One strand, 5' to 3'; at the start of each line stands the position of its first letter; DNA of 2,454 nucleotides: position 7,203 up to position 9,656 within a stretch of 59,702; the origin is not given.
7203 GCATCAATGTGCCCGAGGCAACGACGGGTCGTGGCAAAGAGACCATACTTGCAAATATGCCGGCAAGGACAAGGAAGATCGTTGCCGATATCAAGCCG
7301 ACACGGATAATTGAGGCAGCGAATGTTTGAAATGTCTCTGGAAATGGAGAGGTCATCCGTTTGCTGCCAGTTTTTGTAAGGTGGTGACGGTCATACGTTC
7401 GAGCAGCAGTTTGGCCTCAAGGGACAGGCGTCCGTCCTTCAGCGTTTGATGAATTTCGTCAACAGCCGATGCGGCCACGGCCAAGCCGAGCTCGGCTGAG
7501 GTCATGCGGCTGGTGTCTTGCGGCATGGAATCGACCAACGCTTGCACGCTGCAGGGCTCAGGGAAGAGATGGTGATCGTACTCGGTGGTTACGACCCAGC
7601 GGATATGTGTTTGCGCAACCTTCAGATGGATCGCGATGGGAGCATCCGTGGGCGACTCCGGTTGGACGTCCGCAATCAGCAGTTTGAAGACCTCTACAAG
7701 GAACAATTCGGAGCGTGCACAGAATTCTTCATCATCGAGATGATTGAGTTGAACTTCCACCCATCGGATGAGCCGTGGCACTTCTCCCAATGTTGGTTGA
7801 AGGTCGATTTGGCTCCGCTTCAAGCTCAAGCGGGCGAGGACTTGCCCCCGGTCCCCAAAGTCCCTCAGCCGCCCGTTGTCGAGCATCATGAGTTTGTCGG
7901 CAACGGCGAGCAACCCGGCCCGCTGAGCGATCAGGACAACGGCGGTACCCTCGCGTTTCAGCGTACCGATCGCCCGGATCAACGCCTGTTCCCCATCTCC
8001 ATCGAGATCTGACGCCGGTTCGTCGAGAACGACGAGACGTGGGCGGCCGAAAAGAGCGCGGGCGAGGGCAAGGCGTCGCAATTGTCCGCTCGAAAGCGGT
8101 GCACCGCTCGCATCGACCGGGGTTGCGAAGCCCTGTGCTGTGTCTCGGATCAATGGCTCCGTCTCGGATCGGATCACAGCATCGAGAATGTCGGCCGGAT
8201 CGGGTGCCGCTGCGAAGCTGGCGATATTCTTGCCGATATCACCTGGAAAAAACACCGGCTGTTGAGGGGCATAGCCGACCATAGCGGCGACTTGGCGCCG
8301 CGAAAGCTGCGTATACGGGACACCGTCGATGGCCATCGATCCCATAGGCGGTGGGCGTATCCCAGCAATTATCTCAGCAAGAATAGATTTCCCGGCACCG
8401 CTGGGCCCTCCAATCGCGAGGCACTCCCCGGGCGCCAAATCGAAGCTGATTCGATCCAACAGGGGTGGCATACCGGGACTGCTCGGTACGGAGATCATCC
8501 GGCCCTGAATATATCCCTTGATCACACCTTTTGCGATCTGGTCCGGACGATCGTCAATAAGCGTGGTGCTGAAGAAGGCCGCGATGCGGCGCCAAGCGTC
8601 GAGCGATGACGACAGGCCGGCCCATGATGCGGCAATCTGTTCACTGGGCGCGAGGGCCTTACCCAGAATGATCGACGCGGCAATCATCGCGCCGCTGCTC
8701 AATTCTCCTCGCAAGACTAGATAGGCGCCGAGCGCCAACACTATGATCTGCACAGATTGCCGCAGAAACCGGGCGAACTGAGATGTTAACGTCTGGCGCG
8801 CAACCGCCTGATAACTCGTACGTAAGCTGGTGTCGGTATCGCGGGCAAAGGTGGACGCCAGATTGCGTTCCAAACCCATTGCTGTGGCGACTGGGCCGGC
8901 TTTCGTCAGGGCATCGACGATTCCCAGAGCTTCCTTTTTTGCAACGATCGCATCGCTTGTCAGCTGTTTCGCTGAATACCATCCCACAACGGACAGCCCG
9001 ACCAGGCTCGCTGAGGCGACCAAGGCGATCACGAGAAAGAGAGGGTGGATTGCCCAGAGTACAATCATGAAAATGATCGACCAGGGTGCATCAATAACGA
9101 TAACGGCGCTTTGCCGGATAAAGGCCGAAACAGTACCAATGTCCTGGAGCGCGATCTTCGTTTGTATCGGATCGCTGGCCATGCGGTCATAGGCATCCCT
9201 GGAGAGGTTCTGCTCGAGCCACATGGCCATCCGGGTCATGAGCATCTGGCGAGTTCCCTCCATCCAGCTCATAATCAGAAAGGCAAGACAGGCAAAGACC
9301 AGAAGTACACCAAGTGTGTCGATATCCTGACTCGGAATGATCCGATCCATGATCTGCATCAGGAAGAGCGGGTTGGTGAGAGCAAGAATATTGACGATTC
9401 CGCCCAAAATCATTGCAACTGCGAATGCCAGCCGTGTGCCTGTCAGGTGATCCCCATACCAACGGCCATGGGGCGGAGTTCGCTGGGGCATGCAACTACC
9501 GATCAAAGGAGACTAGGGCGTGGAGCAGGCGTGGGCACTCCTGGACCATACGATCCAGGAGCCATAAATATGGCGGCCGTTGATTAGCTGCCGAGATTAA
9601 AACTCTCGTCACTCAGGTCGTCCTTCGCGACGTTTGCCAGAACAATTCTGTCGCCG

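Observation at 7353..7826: T1SS ABC exporter with a ~157-aa C-terminal extension resembling a degenerate RsbW-type GHKL fold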

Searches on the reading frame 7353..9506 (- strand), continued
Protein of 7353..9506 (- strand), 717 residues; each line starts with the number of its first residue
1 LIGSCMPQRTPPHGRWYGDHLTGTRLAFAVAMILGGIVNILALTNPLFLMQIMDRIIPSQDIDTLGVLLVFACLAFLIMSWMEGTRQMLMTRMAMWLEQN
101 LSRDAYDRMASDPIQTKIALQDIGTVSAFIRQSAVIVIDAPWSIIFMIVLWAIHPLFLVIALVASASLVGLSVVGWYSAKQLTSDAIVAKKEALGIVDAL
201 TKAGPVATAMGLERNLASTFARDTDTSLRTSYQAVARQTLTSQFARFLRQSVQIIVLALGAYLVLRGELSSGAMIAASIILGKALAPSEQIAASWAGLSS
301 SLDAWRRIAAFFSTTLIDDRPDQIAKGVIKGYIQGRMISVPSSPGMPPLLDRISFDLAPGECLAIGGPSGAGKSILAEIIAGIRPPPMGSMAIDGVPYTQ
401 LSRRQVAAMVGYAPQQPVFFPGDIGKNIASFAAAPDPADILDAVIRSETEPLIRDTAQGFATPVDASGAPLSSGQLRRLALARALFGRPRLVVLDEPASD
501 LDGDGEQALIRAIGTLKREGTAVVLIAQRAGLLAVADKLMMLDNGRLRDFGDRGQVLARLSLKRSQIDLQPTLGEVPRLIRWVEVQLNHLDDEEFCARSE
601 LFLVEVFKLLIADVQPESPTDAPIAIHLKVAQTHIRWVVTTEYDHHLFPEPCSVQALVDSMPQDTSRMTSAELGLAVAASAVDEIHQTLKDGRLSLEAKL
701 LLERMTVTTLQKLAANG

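Call 70: find_encoding_contigs(protein=P0008, flank=6000, max_places=1)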
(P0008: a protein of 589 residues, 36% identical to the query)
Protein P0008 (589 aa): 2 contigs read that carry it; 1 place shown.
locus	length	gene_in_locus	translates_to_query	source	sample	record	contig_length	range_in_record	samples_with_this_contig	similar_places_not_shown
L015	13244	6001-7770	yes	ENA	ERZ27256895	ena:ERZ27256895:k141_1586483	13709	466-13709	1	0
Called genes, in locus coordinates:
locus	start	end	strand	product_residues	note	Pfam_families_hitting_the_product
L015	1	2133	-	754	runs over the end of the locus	PF01656:CbiA (faint), PF13807:GNVR (faint), PF13614:AAA_31 (faint)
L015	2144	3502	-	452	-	PF13727:CoA_binding_3, PF02397:Bac_transf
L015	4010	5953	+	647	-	PF01436:NHL (faint), PF06977:SdiA-regulated (faint), PF24684:Vgb_lyase (faint), PF13449:Phytase-like (faint), PF03160:Calx-beta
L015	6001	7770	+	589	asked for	PF00664:ABC_membrane, PF00005:ABC_tran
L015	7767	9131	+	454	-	PF25917:BSH_RND (weak), PF25984:BSH_YknX (weak), PF25994:HH_AprE, PF26002:Beta-barrel_AprE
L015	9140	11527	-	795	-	PF14907:NTP_transf_5, PF05402:PqqD (faint)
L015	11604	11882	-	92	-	-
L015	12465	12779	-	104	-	PF23544:AtuA_ferredoxin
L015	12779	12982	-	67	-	PF07287:AtuA (weak)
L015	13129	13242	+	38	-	?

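Call 71: find_encoding_contigs(protein=P0010, flank=6000, max_places=1)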
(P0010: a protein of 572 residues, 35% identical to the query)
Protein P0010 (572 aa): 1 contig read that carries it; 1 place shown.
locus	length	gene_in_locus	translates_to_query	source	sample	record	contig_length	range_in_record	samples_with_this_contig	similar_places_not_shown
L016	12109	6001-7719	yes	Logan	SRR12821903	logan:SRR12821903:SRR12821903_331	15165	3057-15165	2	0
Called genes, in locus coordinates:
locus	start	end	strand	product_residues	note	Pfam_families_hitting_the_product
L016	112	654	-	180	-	PF12276:DUF3617 (weak)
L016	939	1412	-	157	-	-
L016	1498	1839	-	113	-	-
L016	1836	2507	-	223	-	PF00072:Response_reg, PF08281:Sigma70_r4_2 (faint), PF00196:GerE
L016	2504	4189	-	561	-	PF07730:HisKA_3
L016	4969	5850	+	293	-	-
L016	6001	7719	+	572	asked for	PF00664:ABC_membrane, PF00005:ABC_tran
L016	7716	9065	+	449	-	PF25984:BSH_YknX (weak), PF25994:HH_AprE, PF26002:Beta-barrel_AprE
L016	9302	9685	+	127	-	-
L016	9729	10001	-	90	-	-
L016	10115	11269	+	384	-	-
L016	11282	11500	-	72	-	-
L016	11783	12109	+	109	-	?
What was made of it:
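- The nearest relatives without a tail (P0008, P0010) sit beside different cargo genes (calls 70, 71).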

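Call 76: search_protein_families(library=pfam, proteins=[P0113, P0064, P0110, P0009], max_evalue=0.01)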
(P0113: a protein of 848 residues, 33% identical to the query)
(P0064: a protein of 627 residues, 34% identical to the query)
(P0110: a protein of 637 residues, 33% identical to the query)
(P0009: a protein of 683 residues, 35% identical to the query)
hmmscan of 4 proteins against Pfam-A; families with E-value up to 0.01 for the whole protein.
P0113 (848 aa): 4 families
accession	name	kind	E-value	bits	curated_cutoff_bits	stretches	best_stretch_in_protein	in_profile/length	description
PF00005.33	ABC_tran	-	6.9e-28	98.4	25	1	344-491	1-136/137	ABC transporter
PF00664.28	ABC_membrane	-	1.2e-11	45.3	28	1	19-274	2-264/274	ABC transporter transmembrane region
PF13304.12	AAA_21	-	4.2e-06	27.5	27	1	465-526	239-303/304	AAA domain, putative AbiEii toxin, Type IV TA system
PF02463.25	SMC_N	-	3e-05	24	40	1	316-537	135-213/220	RecF/RecN/SMC N terminal domain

P0064 (627 aa): 4 families
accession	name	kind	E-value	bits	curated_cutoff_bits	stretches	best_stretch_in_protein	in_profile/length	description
PF00005.33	ABC_tran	-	1.6e-28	100.5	25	1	350-497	2-136/137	ABC transporter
PF00664.28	ABC_membrane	-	2.7e-13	50.7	28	1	27-279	4-264/274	ABC transporter transmembrane region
PF13304.12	AAA_21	-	2.6e-06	28.2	27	1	473-532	241-303/304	AAA domain, putative AbiEii toxin, Type IV TA system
PF02463.25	SMC_N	-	0.0072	16.2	40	0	243-542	135-212/220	RecF/RecN/SMC N terminal domain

P0110 (637 aa): 3 families
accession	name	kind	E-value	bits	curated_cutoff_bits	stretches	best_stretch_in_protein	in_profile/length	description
PF00005.33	ABC_tran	-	2.2e-31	109.7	25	1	362-510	1-136/137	ABC transporter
PF00664.28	ABC_membrane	-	5e-12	46.5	28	1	32-290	2-266/274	ABC transporter transmembrane region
PF02463.25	SMC_N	-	0.0082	16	40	0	481-549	135-206/220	RecF/RecN/SMC N terminal domain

P0009 (683 aa): 7 families
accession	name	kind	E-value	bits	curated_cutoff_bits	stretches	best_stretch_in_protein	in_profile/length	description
PF00005.33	ABC_tran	-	1.4e-32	113.6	25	1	353-500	1-136/137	ABC transporter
PF00664.28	ABC_membrane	-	7.1e-19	69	28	1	31-285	4-266/274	ABC transporter transmembrane region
PF02463.25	SMC_N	-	0.00032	20.6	40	0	472-542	136-209/220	RecF/RecN/SMC N terminal domain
PF13191.12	AAA_16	-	0.00047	21.1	32.6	1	364-520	25-161/167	AAA ATPase domain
PF13401.12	AAA_22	-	0.0053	17.5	27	0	366-395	8-40/130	AAA domain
PF13555.12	AAA_29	-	0.0072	16.5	27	0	358-379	17-38/61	P-loop containing region of AAA domain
PF03193.22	RsgA_GTPase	-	0.0095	16.2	30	0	364-394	107-137/174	RsgA GTPase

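Call 88: search_protein_families(library=pfam, proteins=[L005:2217-4193:-, L005:1004-2152:-, L005:6029-7462:+], max_evalue=0.1)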
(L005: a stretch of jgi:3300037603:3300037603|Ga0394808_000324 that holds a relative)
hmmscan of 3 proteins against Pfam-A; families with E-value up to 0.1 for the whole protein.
L005:2217-4193:- (658 aa): 2 families
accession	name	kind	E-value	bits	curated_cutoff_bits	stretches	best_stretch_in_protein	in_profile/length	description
PF00005.33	ABC_tran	-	2.1e-13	51.5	25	1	298-444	1-135/137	ABC transporter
PF22039.1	HUTI_composite_bact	-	0.0076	16.3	25.5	1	488-506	4-22/26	Imidazolonepropionase-like composite domain, bacteria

L005:1004-2152:- (382 aa): 3 families
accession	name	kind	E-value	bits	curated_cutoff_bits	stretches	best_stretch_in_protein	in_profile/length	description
PF13437.12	HlyD_3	-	0.00038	21.6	22.2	1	232-333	2-97/106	HlyD family secretion protein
PF13533.13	Biotin_lipoyl_2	-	0.0011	19.2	29.8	1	46-67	11-32/32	Biotin-lipoyl like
PF13375.12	RnfC_N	-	0.018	15.5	25.6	0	48-77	43-72/101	RnfC Barrel sandwich hybrid domain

L005:6029-7462:+ (477 aa): 0 families

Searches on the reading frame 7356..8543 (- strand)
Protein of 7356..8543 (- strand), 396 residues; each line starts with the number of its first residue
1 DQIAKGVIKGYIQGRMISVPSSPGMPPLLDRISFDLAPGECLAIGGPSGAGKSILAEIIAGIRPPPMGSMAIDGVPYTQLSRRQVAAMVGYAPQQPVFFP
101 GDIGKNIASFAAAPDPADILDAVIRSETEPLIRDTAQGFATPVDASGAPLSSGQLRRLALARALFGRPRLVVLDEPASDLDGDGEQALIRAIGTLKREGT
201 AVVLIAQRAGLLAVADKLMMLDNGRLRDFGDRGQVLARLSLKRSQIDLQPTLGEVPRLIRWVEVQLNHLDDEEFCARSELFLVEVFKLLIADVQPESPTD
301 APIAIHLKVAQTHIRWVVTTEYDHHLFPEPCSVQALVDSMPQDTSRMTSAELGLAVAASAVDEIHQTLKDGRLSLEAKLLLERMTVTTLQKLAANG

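Call 59: predict_structure(alignment_id=A7)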
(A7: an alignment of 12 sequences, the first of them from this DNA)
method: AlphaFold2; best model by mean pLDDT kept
length: 396 residues; sequences in the alignment: 12
mean_pLDDT: 79.7   pTM: 0.58
mean pLDDT of the five models: 79.7, 71.6, 71.6, 70.5, 69.4
residues with pLDDT >= 90: 80; 70-90: 242; 50-70: 47; < 50: 27
segments of 3 or more residues with pLDDT < 50: 1-6, 237-240, 384-396
pLDDT, mean of each block of 10 residues (from residue 1): 56 88 80 89 85 91 90 89 85 87 85 84 90 89 84 87 91 81 81 89 80 79 64 49 78 85 73 84 91 59 86 87 78 68 73 83 87 89 45 32
secondary structure, 60 per line:
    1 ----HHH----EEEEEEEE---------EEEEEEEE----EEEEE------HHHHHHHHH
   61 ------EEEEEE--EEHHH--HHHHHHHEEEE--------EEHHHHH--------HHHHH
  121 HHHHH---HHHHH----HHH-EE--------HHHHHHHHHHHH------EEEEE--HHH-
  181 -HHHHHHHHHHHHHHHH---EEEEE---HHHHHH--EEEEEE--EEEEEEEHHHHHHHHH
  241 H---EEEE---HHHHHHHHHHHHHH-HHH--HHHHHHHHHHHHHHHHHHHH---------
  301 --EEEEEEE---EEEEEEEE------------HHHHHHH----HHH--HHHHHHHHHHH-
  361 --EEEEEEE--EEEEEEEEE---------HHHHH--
elements in order: E12-19 E29-36 E41-45 H52-60 E67-72 H82-88 E89-92 H103-107 H116-125 H129-133 H152-163 E170-174 H182-197 E201-205 H209-214 E217-222 E225-231 H232-241 E245-248 H252-265 H272-291 E303-309 E313-320 H333-339 H349-359 E363-369 E372-380 H390-394
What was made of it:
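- The same secondary structure appears in a second run with the NBD attached (call 59). The NBD-tail linker has pLDDT below 50 and the two-domain pTM is 0.58, so the tail is a tethered module rather than a rigid part of the NBD (call 59).
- Tried and rejected: AF2 of NBD plus tail: gave no confident inter-domain arrangement (pTM 0.58; call 59), so it says nothing about docking.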

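Call 81: fold_search(model_id=the predicted structure, library=pdb)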
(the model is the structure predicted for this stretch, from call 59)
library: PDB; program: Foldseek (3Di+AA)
matches with E <= 10: 1716; with E <= 0.001: 1263
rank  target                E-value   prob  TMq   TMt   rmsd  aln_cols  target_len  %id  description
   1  5l22_B                5.8e-24  1.00  0.56  0.41   2.8       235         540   38  PrtD T1SS ABC transporter (released 2017-03-08)
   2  5l22_A                7.0e-23  1.00  0.56  0.41   2.0       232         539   39  PrtD T1SS ABC transporter (released 2017-03-08)
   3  5x7k_A                5.1e-22  1.00  0.54  0.88   2.3       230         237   39  Crystal structure of the nucleotide-binding domain (NBD) of LipB, a ABC transporter subunit of a type I secretion syst (released 2017-11-15)
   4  9bd6_A                3.2e-21  1.00  0.54  0.38   2.7       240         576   32  PaMsbA in an occluded, outward conformation (released 2025-09-03)
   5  6qv0_A                8.8e-21  1.00  0.54  0.38   2.2       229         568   24  Structure of ATP-bound outward-facing TM287/288 in complex with sybody Sb_TM35 (released 2019-05-29)
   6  5x7k_B                9.3e-21  1.00  0.52  0.89   2.3       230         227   39  Crystal structure of the nucleotide-binding domain (NBD) of LipB, a ABC transporter subunit of a type I secretion syst (released 2017-11-15)
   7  9o9d_A                9.9e-21  1.00  0.55  0.39   2.4       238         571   31  Transporter associated with antigen processing (TAP) EQ mutant bound to the viral protein bUL49.5 in the outward-facin (released 2025-09-10)
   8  9bd7_A                1.2e-20  1.00  0.55  0.39   2.5       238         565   31  PaMsbA in an open, outward conformation (released 2025-09-03)
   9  9rcv_A                2.2e-20  1.00  0.55  0.31   2.4       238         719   31  Structure of the Human Peptide-Loading Complex Arrested by HCMV US6 (released 2025-12-03)
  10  9ocj_B                2.2e-20  1.00  0.53  0.39   2.4       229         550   30  Transporter associated with antigen processing (TAP) bound to the viral protein CPXV012 in the outward-facing open sta (released 2025-09-10)
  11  8t46_B                2.3e-20  1.00  0.52  0.38   2.7       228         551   31  Transporter associated with antigen processing (TAP) in the apo state (released 2024-06-12)
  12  6quz_A                2.9e-20  1.00  0.54  0.38   2.2       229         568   24  Structure of ATPgS-bound outward-facing TM287/288 in complex with sybody Sb_TM35 (released 2019-05-29)
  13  9o9d_B                3.7e-20  1.00  0.53  0.39   2.4       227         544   31  Transporter associated with antigen processing (TAP) EQ mutant bound to the viral protein bUL49.5 in the outward-facin (released 2025-09-10)
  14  9o94_A                5.1e-20  1.00  0.56  0.40   2.1       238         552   30  Transporter associated with antigen processing (TAP) EQ mutant bound to the viral protein bUL49.5 in the outward-facin (released 2025-09-10)
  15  9g2s_B                5.8e-20  1.00  0.53  0.38   2.2       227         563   30  Cryo-EM structure of IrtAB 2xEQ, Q249R_IrtB mutant in LMNG (released 2024-12-18)
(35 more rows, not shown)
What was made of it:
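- On PrtD-type type I secretion ABC exporter (TIGR01842): The best PDB fold match is PrtD 5l22 at 38% identity (call 81).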
